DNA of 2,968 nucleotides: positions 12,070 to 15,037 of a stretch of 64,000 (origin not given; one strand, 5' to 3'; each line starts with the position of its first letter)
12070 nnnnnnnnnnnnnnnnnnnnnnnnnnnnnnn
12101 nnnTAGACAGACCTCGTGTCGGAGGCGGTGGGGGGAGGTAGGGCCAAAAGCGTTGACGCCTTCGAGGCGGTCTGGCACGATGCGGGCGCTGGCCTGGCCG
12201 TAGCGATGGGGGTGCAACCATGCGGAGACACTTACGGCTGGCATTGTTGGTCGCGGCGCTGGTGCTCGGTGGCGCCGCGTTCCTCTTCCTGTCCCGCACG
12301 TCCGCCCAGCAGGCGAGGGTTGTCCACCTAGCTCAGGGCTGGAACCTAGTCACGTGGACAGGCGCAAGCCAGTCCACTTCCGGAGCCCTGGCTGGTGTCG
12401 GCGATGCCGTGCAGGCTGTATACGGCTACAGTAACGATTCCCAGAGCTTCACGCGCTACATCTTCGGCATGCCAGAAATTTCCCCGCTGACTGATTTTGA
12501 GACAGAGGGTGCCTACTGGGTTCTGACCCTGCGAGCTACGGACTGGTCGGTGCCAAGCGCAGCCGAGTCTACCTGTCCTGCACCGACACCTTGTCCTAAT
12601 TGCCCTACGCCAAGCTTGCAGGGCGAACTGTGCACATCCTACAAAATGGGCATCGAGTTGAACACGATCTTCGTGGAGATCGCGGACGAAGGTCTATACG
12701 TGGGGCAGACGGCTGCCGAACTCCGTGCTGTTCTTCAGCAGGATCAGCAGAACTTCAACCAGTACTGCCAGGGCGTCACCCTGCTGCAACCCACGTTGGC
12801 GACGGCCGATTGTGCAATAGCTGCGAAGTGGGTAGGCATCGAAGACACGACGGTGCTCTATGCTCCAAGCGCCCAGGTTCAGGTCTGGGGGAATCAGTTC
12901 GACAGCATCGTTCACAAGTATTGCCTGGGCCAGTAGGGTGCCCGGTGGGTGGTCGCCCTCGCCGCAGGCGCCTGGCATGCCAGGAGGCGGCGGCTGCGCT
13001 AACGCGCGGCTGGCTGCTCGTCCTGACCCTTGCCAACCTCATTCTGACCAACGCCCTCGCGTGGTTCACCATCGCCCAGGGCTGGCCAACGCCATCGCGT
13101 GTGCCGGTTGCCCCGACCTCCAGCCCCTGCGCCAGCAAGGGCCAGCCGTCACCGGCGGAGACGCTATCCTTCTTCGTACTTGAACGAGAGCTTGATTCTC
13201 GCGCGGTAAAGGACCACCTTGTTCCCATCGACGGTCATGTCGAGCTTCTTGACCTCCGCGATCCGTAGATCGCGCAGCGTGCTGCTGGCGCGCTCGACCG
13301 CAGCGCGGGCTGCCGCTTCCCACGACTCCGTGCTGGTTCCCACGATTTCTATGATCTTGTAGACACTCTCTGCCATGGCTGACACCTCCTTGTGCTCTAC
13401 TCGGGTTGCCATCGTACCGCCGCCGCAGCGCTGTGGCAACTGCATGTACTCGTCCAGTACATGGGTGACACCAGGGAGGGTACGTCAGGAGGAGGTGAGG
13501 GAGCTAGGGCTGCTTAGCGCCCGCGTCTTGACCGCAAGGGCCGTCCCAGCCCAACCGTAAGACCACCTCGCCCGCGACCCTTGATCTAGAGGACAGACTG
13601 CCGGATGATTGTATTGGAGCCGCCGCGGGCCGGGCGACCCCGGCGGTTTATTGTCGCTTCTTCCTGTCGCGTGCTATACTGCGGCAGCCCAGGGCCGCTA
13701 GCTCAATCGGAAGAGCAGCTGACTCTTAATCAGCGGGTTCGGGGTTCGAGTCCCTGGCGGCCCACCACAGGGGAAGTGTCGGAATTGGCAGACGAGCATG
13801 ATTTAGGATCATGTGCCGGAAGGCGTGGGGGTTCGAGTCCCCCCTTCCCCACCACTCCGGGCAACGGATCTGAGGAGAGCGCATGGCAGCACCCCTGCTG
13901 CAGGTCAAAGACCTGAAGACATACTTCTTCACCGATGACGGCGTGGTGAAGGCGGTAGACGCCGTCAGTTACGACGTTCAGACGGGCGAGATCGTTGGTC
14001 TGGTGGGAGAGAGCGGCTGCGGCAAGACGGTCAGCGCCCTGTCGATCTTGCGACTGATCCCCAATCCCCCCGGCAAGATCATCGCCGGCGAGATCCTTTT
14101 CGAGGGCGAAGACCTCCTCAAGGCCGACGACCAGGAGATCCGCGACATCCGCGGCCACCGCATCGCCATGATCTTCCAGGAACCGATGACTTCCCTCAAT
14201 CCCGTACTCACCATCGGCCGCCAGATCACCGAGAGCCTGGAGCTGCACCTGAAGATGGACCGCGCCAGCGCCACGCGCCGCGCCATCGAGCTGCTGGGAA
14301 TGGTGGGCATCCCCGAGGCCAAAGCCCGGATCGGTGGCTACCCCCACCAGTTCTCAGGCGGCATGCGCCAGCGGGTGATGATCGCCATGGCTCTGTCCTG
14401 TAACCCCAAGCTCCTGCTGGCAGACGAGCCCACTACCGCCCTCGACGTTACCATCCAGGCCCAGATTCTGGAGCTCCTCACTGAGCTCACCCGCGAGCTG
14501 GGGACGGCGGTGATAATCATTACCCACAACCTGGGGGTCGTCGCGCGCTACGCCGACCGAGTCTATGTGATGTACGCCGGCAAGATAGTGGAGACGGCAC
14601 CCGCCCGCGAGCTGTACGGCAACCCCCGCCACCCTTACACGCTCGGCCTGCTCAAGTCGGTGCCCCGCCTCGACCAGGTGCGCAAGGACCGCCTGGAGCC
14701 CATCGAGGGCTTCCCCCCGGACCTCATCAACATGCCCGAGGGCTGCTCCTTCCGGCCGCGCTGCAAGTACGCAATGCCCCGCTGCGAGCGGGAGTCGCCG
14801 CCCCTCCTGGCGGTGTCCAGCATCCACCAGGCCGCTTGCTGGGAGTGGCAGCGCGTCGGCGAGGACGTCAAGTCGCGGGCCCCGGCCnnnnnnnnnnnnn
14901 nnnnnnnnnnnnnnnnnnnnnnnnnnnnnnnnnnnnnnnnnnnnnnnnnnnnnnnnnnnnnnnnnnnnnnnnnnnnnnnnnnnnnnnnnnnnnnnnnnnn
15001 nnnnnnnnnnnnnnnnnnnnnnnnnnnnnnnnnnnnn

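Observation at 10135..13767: Lower-GC 3.4-kb islet bounded by 167-bp direct repeats ending in the tRNA-Lys anticodon loop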

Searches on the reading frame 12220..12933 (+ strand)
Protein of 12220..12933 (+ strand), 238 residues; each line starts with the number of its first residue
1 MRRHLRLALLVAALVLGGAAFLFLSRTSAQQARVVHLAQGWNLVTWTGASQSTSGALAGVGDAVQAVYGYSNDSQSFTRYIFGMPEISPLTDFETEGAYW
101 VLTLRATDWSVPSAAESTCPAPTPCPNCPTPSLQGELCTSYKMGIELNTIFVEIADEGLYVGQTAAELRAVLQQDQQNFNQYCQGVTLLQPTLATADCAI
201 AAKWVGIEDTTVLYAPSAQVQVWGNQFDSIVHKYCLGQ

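Call 13: search_protein_families(library=pfam, max_evalue=0.1, proteins=[window:12220-12933:+])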
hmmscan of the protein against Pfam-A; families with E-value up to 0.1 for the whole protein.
window:12220-12933:+ (238 aa): 0 families

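Call 14: search_protein_families(library=phrogs, max_evalue=0.01, proteins=[window:12220-12933:+])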
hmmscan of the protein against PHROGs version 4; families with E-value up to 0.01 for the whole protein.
window:12220-12933:+ (238 aa): 0 families

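Call 16: find_encoding_contigs(protein=window:12220-12933:+, flank=10000, max_places=10)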
Protein window:12220-12933:+ (238 aa): 1 contig read that carries it; 1 place shown.
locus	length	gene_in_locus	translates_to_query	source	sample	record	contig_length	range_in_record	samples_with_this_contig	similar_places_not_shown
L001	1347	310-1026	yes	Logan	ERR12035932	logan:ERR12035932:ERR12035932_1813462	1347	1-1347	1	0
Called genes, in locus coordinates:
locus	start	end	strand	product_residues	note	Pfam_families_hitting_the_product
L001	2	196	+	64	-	?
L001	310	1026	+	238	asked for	-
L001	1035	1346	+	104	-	?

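Call 29: find_homologous_proteins(query=window:12220-12933:+)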
Query window:12220-12933:+ (238 aa): 17 proteins with E <= 0.001 among 4091 candidates.
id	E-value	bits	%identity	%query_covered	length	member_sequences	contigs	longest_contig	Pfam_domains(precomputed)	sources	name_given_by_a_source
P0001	8.1e-157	537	100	100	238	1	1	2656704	-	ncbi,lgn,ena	-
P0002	3.4e-105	369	70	97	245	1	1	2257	-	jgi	-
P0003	1.5e-95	337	66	97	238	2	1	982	-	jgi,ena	-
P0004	5.7e-94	332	64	98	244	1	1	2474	-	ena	-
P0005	2.4e-91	323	63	99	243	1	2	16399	-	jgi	jgi:hypothetical protein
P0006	1.7e-76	275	55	91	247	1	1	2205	-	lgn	-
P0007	3.1e-76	274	56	99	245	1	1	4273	-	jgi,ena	-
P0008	9.5e-76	272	56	96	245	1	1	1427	-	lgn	-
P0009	4.1e-72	260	52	96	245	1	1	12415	-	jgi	jgi:hypothetical protein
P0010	4.9e-66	240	52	98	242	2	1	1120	-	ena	-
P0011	1.0e-61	226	49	97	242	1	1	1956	-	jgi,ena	-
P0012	1.4e-57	213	49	97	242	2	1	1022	-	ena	-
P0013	3.6e-57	211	49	97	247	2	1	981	-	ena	-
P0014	5.6e-52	194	70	54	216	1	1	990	-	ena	-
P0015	5.2e-50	188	74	50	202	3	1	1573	-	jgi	jgi:hypothetical protein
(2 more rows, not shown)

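Call 30: find_encoding_contigs(protein=P0005, flank=10000)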
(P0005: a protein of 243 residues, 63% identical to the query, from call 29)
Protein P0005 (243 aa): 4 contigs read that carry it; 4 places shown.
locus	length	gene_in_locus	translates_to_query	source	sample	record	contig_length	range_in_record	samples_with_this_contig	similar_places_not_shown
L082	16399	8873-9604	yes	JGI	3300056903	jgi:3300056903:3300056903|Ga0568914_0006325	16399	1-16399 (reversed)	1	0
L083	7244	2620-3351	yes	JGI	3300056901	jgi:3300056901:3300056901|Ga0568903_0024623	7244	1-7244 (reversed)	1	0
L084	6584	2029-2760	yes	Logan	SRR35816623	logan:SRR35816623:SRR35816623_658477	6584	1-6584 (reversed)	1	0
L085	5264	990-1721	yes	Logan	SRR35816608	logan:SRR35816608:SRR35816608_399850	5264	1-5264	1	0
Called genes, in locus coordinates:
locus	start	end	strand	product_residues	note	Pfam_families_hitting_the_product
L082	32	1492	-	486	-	PF01041:DegT_DnrJ_EryC1, PF00282:Pyridoxal_deC, PF00266:Aminotran_5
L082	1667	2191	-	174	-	PF14367:DUF4411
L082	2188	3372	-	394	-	PF13560:HTH_31 (weak), PF01381:HTH_3 (faint), PF06114:Peptidase_M78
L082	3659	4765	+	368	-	PF09712:PHA_synth_III_E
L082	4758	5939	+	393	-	PF00561:Abhydrolase_1, PF12146:Hydrolase_4 (faint), PF11339:DUF3141 (weak)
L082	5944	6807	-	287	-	PF03446:NAD_binding_2 (weak), PF03807:F420_oxidored, PF10727:Rossmann-like, PF10728:DUF2520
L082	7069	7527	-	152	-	-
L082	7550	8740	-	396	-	-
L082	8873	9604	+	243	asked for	-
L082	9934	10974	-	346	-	PF13481:AAA_25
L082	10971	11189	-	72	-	PF12728:HTH_17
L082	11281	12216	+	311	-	-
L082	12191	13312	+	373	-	PF14659:Phage_int_SAM_3, PF00589:Phage_integrase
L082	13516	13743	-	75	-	PF01381:HTH_3 (weak)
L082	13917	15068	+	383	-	PF01988:VIT1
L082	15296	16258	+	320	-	PF13793:Pribosyltran_N, PF00156:Pribosyltran, PF14572:Pribosyl_synth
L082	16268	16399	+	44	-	?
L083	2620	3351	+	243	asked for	-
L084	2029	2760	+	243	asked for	-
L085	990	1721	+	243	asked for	-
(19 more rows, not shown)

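Call 31: find_encoding_contigs(protein=P0009, flank=10000)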
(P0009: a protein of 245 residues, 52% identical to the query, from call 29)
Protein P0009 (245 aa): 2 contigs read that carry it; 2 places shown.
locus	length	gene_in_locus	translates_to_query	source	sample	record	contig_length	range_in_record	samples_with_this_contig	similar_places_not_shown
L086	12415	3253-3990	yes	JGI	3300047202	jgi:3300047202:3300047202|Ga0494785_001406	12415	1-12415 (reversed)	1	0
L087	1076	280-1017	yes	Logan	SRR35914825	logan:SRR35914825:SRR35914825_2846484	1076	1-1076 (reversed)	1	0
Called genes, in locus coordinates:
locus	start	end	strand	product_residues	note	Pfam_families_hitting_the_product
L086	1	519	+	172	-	?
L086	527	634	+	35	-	-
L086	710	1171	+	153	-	-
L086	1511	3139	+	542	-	-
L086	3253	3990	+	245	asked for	-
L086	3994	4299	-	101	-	-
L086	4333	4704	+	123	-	-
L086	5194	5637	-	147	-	PF01575:MaoC_dehydratas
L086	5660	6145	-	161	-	PF01575:MaoC_dehydratas, PF13452:FAS1_DH_region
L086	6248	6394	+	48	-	-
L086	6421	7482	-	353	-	PF01548:DEDD_Tnp_IS110, PF02371:Transposase_20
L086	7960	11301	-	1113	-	PF07693:KAP_NTPase, PF13191:AAA_16 (weak)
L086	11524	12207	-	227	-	-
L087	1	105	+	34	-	?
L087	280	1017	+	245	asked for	-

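Call 64: list_cluster_members(proteins=[P0001, P0018])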
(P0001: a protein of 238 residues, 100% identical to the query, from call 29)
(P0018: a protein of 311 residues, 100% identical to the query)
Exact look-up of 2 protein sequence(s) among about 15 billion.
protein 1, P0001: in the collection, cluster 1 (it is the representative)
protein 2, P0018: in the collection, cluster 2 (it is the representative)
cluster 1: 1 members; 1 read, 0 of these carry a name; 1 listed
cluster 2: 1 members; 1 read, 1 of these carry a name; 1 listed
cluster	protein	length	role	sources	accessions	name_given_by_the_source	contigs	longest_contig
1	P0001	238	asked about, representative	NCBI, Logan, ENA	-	-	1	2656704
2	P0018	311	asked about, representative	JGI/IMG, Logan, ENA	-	site-specific recombinase XerD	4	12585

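Call 82: search_protein_families(library=padloc, max_evalue=0.01, proteins=[window:12220-12933:+])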
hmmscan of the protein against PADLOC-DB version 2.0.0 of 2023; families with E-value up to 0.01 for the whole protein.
window:12220-12933:+ (238 aa): 0 families

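Call 83: search_protein_families(library=ncbifam, max_evalue=0.01, proteins=[window:12220-12933:+])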
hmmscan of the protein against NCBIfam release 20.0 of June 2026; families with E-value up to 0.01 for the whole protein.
window:12220-12933:+ (238 aa): 0 families

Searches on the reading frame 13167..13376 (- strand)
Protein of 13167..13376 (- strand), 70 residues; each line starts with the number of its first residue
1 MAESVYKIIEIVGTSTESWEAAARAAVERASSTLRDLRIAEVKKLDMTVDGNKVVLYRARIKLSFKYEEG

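Call 22: find_encoding_contigs(protein=window:13167-13376:-, flank=10000, max_places=10)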
Protein window:13167-13376:- (70 aa): no gene with exactly this product is on record in the collection.

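Call 82: search_protein_families(library=padloc, max_evalue=0.01, proteins=[window:13167-13376:-])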
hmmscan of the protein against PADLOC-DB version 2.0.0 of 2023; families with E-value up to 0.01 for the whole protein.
window:13167-13376:- (70 aa): 0 families

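Call 83: search_protein_families(library=ncbifam, max_evalue=0.01, proteins=[window:13167-13376:-])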
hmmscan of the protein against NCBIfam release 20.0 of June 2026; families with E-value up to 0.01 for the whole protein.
window:13167-13376:- (70 aa): 2 families
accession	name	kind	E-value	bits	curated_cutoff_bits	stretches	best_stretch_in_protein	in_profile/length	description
NF043052.1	DodecBact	equivalog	9.3e-16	57.8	75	1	3-67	2-66/67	dodecin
NF041389.1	dodecin_Halo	equivalog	1.4e-13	50.9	100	1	5-67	2-64/65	dodecin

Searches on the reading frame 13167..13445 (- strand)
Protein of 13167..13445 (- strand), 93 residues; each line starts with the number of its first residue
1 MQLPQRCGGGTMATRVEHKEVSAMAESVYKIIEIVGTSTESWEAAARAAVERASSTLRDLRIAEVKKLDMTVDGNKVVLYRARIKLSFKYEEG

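Call 13: search_protein_families(library=pfam, max_evalue=0.1, proteins=[window:13167-13445:-])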
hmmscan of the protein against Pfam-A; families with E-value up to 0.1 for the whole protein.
window:13167-13445:- (93 aa): 2 families
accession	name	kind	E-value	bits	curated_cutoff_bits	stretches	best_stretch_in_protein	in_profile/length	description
PF07311.17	Dodecin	-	6.1e-25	87.8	22.5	1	28-91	1-64/64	Dodecin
PF03867.19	FTZ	-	0.033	14.2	25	1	40-73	115-148/269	Fushi tarazu (FTZ), N-terminal region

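Call 14: search_protein_families(library=phrogs, max_evalue=0.01, proteins=[window:13167-13445:-])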
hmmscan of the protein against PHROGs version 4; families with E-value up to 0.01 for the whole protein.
window:13167-13445:- (93 aa): 0 families

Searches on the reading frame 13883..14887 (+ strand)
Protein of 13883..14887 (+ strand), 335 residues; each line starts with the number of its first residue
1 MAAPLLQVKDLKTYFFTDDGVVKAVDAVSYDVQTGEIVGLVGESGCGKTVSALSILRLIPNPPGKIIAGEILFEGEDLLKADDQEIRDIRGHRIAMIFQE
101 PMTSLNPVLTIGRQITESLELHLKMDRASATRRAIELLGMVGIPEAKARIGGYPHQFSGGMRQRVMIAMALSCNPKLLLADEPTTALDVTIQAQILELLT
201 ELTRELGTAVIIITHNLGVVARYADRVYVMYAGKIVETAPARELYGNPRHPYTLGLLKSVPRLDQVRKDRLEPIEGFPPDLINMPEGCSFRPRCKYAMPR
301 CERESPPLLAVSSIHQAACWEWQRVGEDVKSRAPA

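Call 13: search_protein_families(library=pfam, max_evalue=0.1, proteins=[window:13883-14887:+])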
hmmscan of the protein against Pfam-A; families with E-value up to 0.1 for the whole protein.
window:13883-14887:+ (335 aa): 6 families
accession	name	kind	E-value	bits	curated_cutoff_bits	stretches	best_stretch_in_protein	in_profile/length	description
PF00005.33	ABC_tran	-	1.7e-29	103.6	25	1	26-185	2-137/137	ABC transporter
PF08352.17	oligo_HPY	-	2.8e-21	76.1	27.1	1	236-301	1-65/65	Oligopeptide/dipeptide transporter, C-terminal region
PF13304.12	AAA_21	-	2.1e-08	35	27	1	154-220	235-303/304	AAA domain, putative AbiEii toxin, Type IV TA system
PF02463.25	SMC_N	-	3.5e-06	27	40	1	37-231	26-212/220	RecF/RecN/SMC N terminal domain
PF13401.12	AAA_22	-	0.033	15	27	1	35-62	5-32/130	AAA domain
PF09818.15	ABC_ATPase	-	0.056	12.9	23.2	0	156-235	157-251/283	P-loop domain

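Call 21: find_encoding_contigs(protein=window:13883-14887:+, flank=10000, max_places=10)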
Protein window:13883-14887:+ (335 aa): no gene with exactly this product is on record in the collection.
